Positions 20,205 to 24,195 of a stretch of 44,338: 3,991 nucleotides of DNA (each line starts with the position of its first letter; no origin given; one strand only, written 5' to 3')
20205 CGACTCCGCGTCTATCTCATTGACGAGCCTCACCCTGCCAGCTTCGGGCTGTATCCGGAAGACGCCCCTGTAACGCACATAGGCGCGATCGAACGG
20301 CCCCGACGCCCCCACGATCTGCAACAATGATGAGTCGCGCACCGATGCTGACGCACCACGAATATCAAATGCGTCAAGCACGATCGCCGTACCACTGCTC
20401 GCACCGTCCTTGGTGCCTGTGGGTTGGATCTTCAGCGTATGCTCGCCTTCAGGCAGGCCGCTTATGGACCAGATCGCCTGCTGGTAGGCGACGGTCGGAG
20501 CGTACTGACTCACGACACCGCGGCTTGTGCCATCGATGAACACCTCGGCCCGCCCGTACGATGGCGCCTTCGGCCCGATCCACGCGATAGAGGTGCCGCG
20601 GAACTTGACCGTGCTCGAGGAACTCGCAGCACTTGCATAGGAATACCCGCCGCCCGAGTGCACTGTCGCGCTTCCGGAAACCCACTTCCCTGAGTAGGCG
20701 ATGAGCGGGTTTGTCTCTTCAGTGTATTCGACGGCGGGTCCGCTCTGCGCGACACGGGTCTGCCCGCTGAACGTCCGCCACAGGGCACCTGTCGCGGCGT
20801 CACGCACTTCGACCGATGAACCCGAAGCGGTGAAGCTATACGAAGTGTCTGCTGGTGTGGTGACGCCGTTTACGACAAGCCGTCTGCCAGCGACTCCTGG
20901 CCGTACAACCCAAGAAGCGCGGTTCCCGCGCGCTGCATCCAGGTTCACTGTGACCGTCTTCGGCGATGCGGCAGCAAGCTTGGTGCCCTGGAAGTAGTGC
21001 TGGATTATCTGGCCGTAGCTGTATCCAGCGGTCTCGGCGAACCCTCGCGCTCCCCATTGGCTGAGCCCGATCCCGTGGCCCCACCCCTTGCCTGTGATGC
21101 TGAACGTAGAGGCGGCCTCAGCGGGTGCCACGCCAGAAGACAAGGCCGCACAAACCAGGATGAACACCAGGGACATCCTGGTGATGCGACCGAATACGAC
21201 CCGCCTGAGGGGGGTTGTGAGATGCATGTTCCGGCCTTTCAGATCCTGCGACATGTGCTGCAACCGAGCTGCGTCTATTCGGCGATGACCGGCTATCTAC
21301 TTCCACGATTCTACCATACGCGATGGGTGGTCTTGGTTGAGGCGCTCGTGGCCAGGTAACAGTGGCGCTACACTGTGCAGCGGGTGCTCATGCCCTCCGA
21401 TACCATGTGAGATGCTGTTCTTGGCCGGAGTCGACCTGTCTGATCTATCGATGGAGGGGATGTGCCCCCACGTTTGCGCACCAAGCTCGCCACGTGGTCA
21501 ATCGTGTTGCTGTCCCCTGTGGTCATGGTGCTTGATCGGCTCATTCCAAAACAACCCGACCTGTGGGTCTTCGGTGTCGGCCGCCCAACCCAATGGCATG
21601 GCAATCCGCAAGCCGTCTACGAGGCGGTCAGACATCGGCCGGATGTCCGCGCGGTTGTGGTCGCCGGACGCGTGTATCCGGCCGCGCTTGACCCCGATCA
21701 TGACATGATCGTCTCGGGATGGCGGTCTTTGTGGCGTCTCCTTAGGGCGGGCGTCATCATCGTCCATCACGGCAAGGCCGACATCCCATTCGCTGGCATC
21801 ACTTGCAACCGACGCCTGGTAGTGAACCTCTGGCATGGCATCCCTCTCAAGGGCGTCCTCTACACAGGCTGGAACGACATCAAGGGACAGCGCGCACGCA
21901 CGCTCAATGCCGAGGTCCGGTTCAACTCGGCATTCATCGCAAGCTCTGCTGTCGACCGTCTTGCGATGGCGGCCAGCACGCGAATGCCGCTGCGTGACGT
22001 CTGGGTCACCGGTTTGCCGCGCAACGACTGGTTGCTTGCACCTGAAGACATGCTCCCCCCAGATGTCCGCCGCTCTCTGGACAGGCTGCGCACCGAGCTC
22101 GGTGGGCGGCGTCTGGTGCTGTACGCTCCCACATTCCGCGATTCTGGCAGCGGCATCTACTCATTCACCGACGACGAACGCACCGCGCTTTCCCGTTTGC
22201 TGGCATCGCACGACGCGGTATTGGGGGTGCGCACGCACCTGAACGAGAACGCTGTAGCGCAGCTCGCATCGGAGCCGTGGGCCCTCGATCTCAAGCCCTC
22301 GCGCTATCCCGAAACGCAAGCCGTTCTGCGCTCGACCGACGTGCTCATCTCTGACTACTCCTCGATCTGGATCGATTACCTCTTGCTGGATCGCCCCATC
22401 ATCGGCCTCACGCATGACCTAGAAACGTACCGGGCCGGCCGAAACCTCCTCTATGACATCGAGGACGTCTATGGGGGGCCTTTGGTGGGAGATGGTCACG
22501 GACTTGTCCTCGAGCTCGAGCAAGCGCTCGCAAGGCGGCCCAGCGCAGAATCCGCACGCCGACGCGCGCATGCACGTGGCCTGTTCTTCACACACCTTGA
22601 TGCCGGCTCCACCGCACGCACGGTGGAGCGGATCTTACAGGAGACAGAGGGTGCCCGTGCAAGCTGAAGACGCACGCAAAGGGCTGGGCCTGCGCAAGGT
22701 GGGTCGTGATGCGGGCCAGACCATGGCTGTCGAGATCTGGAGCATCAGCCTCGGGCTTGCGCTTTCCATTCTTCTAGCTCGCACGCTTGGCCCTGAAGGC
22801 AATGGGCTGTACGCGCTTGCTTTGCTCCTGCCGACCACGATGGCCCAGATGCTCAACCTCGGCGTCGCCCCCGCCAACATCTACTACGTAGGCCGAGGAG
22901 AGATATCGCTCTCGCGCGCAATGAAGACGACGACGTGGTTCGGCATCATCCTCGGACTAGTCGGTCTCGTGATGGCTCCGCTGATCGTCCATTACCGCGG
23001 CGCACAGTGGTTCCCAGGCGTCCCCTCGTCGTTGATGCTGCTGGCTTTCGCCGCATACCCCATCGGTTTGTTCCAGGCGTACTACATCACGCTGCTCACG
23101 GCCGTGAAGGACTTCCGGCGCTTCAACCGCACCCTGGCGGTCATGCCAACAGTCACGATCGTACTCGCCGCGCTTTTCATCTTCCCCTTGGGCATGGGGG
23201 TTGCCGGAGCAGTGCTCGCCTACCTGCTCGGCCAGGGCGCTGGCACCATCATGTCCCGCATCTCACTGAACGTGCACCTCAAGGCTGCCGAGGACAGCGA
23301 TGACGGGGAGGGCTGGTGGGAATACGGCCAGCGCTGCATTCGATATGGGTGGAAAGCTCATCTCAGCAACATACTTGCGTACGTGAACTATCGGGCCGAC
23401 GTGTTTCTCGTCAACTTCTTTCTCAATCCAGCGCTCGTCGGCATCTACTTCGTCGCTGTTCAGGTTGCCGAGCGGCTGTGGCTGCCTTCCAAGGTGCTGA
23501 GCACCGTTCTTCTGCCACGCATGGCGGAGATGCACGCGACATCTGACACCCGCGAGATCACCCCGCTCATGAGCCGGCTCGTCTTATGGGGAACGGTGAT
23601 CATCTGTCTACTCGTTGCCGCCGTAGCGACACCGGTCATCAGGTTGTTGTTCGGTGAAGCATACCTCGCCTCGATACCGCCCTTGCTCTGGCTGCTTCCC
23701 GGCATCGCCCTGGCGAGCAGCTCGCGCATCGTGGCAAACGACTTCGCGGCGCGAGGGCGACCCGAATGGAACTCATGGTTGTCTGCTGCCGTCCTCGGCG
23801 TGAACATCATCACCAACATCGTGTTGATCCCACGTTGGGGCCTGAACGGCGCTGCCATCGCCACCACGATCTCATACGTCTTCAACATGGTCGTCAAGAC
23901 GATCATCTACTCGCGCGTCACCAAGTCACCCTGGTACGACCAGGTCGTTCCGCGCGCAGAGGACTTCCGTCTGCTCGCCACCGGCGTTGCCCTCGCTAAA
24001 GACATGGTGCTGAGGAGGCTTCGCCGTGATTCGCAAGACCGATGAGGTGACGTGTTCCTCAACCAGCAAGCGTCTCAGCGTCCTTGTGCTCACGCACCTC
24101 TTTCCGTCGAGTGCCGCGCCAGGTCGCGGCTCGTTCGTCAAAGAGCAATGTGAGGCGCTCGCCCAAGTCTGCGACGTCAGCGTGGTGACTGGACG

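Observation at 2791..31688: Module-bearing hydrolases are interleaved with a glycopolymer biosynthesis locus and an LCP ligase: possible cognate anchor/ligand system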

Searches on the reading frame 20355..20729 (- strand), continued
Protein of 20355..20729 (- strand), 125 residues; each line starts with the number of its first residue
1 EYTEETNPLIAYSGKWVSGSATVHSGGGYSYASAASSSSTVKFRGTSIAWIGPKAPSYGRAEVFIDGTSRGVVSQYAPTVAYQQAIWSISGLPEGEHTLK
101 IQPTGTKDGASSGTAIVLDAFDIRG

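Call 48: search_protein_families(library=pfam, proteins=[L014:8120-10369:+, L019:8291-10996:+, L020:8177-10294:+, L021:4053-6608:+, L022:8180-11506:+, L025:7568-10714:+, L027:8225-10906:+, L038:8621-10333:+, L054:1777-4395:+, L067:7889-10288:+], max_evalue=0.0001)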
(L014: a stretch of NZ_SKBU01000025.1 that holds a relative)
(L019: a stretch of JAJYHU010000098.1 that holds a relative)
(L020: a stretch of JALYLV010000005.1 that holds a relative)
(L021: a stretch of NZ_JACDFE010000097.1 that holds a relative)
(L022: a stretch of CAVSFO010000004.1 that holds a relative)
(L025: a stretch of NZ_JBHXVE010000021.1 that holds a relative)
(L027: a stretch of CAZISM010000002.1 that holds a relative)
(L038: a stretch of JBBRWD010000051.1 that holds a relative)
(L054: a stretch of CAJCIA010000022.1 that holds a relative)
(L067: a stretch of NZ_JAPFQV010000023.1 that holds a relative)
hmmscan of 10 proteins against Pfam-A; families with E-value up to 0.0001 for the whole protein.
L014:8120-10369:+ (750 aa): 4 families
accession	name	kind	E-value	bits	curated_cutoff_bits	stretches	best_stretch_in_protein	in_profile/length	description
PF13205.12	Big_5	-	6.4e-28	98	23.6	1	412-518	1-105/105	Bacterial Ig-like domain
PF17164.10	DUF5122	-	3.5e-17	62.8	27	0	229-259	5-34/36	Domain of unknown function (DUF5122) beta-propeller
PF12768.13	Rax2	-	5.7e-07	29.6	28.8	0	113-200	21-106/254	Rax2 C-terminal beta propeller domain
PF00041.27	fn3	-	1.8e-06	28.5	25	0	550-614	16-78/84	Fibronectin type III domain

L019:8291-10996:+ (902 aa): 1 family
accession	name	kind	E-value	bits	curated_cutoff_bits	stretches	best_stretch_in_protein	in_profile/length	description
PF11721.14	Malectin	-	1.5e-10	41.7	23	1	768-862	45-140/163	Malectin domain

L020:8177-10294:+ (706 aa): 2 families
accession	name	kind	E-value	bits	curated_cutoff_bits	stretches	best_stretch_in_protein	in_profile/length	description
PF01183.26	Glyco_hydro_25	-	3.1e-38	132.3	27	1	103-283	1-179/180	Glycosyl hydrolases family 25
PF18998.6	Flg_new_2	-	1e-09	38.7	23.6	2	306-362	3-47/73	Divergent InlB B-repeat domain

L021:4053-6608:+ (852 aa): 2 families
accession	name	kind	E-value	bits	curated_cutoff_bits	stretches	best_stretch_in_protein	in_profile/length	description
PF00082.27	Peptidase_S8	-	2.3e-36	126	21.8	1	372-600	1-273/288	Subtilase family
PF05922.21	Inhibitor_I9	-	1.2e-07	32.7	21.2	1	273-341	1-81/82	Peptidase inhibitor I9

L022:8180-11506:+ (1109 aa): 1 family
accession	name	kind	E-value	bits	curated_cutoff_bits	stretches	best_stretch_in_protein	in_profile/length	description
PF11721.14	Malectin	-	2e-06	28.3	23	1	792-891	47-145/163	Malectin domain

L025:7568-10714:+ (1049 aa): 3 families
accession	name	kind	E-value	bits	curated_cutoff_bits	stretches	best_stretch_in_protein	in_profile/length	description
PF17996.7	CE2_N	-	6.9e-20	71.6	27.9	1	848-923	19-90/108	Carbohydrate esterase 2 N-terminal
PF13229.12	Beta_helix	-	7.6e-06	26.1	25.9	1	527-641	2-98/158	Right handed beta helix region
PF21231.2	GH141_M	-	1.4e-05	25.5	27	0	298-327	127-156/156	GH141 insertion domain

L027:8225-10906:+ (894 aa): 1 family
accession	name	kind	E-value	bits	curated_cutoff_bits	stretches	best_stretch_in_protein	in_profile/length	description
PF11721.14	Malectin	-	9.5e-08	32.6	23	1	775-881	45-150/163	Malectin domain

L038:8621-10333:+ (571 aa): 2 families
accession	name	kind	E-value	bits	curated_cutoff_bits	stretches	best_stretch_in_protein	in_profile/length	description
PF03747.19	ADP_ribosyl_GH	-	6.2e-31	108.6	26.2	1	97-381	1-287/287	ADP-ribosylglycohydrolase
PF17996.7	CE2_N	-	2.1e-05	25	27.9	1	468-549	9-85/108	Carbohydrate esterase 2 N-terminal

L054:1777-4395:+ (873 aa): 0 families

L067:7889-10288:+ (800 aa): 1 family
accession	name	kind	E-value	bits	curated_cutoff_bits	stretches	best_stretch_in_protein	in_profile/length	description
PF01510.30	Amidase_2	-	7.7e-11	42.9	26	1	332-485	3-131/131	N-acetylmuramoyl-L-alanine amidase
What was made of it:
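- It occurs in diderm phyla and in proteins unrelated to the wall, such as malectin-domain proteins, ADP-ribosylglycohydrolase and GH141 (call 48), with no LCP nearby.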

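Call 62: search_solved_structures(query=A1, max_evalue=1, show_alignments=2)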
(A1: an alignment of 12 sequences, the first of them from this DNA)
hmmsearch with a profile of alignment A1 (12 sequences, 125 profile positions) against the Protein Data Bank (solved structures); distinct sequences matched with E-value up to 1: 16.
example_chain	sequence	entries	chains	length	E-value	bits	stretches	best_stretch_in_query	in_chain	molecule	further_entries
6xi1_AAA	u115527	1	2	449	1.2e-07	34.7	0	75-110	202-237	Flagellin hook IN motif family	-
3nqh_A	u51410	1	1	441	0.00058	22.8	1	32-107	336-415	Glycosyl hydrolase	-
2ypv_H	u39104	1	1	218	0.046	16.6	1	25-83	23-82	FAB 12C1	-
4ffv_D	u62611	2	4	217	0.06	16.3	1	26-83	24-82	11A19 Fab heavy chain | Fab heavy chain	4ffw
5vta_H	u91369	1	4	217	0.064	16.2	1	26-83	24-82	Fab heavy chain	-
4xvh_A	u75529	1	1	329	0.083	15.8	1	36-103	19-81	Carbohydrate esterase family 2 (CE2)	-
7qy3_A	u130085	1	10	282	0.21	14.5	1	32-107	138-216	Putative oxidoreductase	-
5o30_A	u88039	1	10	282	0.23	14.4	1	33-107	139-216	Putative oxidoreductase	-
6i9v_A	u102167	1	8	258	0.27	14.2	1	37-107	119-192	Putative oxidoreductase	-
6i9w_A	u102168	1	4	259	0.27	14.1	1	37-107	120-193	Putative oxidoreductase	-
3wnp_A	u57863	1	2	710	0.27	14.1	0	59-103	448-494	Cycloisomaltooligosaccharide glucanotransferase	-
7umn_H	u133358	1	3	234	0.3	14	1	25-83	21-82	Ab36 Fab heavy chain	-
6i9u_A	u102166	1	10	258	0.39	13.6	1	41-107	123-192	Putative oxidoreductase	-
6pdr_H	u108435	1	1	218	0.45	13.4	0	38-79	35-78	antibody vFP25.18 heavy chain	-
7lr4_H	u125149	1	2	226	0.47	13.4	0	20-83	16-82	D3_2/1.12 Fab heavy chain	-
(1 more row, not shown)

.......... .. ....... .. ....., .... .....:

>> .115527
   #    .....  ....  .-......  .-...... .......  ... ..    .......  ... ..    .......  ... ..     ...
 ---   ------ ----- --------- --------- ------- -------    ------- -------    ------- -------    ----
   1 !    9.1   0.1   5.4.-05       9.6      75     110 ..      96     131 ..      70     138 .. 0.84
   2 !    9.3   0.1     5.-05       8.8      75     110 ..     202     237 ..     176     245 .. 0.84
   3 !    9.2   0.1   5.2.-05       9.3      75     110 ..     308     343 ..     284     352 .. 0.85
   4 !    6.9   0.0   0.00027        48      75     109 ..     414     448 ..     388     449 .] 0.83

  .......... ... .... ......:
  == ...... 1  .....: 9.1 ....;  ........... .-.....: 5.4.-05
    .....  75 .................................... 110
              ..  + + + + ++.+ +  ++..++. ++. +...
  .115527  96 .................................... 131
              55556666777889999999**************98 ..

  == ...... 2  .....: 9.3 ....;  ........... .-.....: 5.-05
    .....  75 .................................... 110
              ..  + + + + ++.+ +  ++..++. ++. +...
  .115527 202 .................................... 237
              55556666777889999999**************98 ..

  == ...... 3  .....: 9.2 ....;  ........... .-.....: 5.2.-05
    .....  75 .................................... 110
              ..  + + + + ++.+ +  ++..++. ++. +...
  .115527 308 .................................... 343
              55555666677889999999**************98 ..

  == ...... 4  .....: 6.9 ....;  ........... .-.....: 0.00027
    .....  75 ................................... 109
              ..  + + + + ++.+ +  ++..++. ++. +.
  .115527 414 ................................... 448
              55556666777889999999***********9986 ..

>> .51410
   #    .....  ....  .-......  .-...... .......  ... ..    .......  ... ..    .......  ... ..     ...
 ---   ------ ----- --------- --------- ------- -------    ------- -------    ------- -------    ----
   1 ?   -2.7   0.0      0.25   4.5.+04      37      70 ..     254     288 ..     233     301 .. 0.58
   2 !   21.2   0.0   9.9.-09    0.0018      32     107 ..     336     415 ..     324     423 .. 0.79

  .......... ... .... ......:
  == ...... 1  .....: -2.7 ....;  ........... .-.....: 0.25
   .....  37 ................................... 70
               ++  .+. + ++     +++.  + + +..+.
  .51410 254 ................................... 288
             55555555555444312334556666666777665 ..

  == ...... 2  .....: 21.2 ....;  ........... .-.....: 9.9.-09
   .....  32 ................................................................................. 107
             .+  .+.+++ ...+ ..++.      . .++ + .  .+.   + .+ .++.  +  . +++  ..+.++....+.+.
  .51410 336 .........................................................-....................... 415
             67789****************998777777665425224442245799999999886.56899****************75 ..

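Call 69: search_protein_families(library=pfam, proteins=[L007:9218-11995:+], max_evalue=0.001)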
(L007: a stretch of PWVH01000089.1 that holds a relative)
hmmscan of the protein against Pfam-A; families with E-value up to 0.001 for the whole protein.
L007:9218-11995:+ (926 aa): 5 families
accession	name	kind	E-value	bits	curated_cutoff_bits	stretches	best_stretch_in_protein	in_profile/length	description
PF01520.23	Amidase_3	-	5.8e-54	183.2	27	1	62-239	1-173/174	N-acetylmuramoyl-L-alanine amidase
PF17996.7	CE2_N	-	1.5e-21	76.9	27.9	0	833-913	17-91/108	Carbohydrate esterase 2 N-terminal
PF17957.7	Big_7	-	2.3e-06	28.6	24.1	0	597-634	36-68/70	Bacterial Ig domain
PF08669.17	GCV_T_C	-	0.00043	20.6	25.9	0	451-482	13-44/80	Glycine cleavage T-protein C-terminal barrel domain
PF13620.12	CarboxypepD_reg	-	0.00051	20.8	32.3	0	623-653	41-71/82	Carboxypeptidase regulatory-like domain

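Call 74: fold_search(model_id=the predicted structure, library=viral)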
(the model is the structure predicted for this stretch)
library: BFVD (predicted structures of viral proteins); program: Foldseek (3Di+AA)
matches with E <= 10: 1487; with E <= 0.001: 14
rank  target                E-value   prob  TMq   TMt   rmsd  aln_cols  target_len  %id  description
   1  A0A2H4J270            9.7e-09  1.00  0.86  0.38   1.7       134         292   25  Carbohydrate esterase 2 N-terminal domain-containing protein [uncultured Caudovirales phage]
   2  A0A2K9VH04            1.8e-07  1.00  0.80  0.14   3.1       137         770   20  Minor tail protein [Gordonia phage Beenie]
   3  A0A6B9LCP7            4.9e-06  1.00  0.73  0.27   3.6       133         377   24  (no name in the UniProt tables at hand)
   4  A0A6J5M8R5            5.7e-06  1.00  0.75  0.31   5.1       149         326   16  Uncharacterized protein [uncultured Caudovirales phage]
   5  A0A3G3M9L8            2.7e-05  1.00  0.69  0.23   3.4       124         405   17  Uncharacterized protein [Gordonia phage Fosterous]
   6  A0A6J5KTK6            3.1e-05  1.00  0.69  0.11   7.6       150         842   23  Uncharacterized protein [uncultured Caudovirales phage]
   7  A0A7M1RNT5            5.6e-05  1.00  0.73  0.18   2.8       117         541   20  Minor tail protein [Arthrobacter phage Thunderclap]
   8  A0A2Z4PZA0            9.1e-05  1.00  0.65  0.09   7.2       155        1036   22  (no name in the UniProt tables at hand)
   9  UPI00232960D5         2.3e-04  1.00  0.56  0.20   6.2       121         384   17  (no name look-up for this kind of identifier)
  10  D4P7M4                3.3e-04  1.00  0.72  0.12   3.1       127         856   16  Tail fiber protein [Rhodococcus phage ReqiPoco6]
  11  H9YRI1                5.3e-04  1.00  0.53  0.09   9.8       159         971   16  (no name in the UniProt tables at hand)
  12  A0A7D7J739            6.5e-04  1.00  0.62  0.08   3.4       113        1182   17  (no name in the UniProt tables at hand)
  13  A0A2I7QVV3            8.1e-04  1.00  0.66  0.14   3.9       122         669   17  (no name in the UniProt tables at hand)
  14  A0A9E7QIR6            8.5e-04  1.00  0.47  0.10   3.5        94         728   22  (no name in the UniProt tables at hand)
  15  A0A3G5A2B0            1.4e-03  1.00  0.55  0.35   5.8       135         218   12  Uncharacterized protein [Harvfovirus sp.]
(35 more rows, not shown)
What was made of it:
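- The fold also occurs in actinophage minor-tail and tail-fibre proteins (call 74).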

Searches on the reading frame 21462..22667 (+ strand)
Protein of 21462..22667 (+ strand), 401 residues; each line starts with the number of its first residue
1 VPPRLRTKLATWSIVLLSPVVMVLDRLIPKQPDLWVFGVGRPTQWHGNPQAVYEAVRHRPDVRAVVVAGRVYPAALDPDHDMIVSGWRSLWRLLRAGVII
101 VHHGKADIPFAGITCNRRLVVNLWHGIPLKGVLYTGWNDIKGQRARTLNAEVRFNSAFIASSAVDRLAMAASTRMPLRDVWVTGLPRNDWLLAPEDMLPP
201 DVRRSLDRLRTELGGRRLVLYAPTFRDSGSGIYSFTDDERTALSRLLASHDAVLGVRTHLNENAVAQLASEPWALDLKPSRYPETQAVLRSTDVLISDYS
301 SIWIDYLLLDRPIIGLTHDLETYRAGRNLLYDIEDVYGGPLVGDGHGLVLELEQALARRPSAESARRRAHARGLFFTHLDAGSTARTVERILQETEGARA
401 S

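Call 8: search_protein_families(library=pfam, proteins=[window:21462-22667:+], max_evalue=0.01)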
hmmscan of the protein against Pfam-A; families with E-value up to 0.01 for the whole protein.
window:21462-22667:+ (401 aa): 1 family
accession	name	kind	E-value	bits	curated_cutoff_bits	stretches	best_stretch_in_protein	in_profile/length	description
PF04464.20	Glyphos_transf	-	8.8e-47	160.2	22.1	1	26-392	7-366/367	CDP-Glycerol:Poly(glycerophosphate) glycerophosphotransferase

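Call 38: search_protein_families(library=ncbifam, proteins=[window:21462-22667:+], max_evalue=0.01)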
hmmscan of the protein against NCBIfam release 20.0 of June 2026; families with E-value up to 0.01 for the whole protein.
window:21462-22667:+ (401 aa): 3 families
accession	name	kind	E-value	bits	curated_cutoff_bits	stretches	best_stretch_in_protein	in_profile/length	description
NF041712.1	techglyph_taseTarF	equivalog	1e-14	54.4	550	1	40-361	34-358/388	teichoic acid glycerol-phosphate transferase TarF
NF041713.1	Tar_polymTarL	equivalog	1.3e-14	53.8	1000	1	120-348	295-522/562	teichoic acid ribitol-phosphate polymerase TarL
NF041711.1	TagprimaseTarB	equivalog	0.00023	20.5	500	1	285-329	261-305/362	teichoic acid glycerol-phosphate primase TarB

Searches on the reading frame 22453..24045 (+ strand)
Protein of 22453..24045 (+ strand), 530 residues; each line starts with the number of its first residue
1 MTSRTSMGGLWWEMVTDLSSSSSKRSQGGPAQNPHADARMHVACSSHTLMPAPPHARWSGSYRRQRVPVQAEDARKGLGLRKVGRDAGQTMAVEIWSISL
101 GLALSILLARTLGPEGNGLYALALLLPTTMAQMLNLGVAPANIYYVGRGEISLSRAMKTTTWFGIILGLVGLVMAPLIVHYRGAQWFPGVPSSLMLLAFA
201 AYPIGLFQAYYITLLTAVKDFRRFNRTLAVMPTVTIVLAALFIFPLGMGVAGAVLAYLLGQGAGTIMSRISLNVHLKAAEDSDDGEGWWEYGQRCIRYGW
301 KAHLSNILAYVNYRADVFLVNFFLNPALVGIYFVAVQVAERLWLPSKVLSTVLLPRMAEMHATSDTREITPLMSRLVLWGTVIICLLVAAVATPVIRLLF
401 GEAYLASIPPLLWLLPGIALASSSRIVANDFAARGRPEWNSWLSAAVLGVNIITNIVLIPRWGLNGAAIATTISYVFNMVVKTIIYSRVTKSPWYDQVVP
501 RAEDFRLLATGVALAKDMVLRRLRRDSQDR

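Call 10: search_protein_families(library=pfam, proteins=[window:22453-24045:+], max_evalue=0.001)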
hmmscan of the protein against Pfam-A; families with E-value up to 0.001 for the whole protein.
window:22453-24045:+ (530 aa): 3 families
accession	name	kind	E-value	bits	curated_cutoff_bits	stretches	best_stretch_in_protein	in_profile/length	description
PF13440.11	Polysacc_synt_3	-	2.6e-16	60.2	23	1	107-409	1-293/293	Polysaccharide biosynthesis protein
PF01943.22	Polysacc_synt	-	4.3e-13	49.8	28.2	1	85-361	3-274/274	Polysaccharide biosynthesis protein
PF03023.19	MurJ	-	4.5e-06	26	27.4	1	193-488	99-401/451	Lipid II flippase MurJ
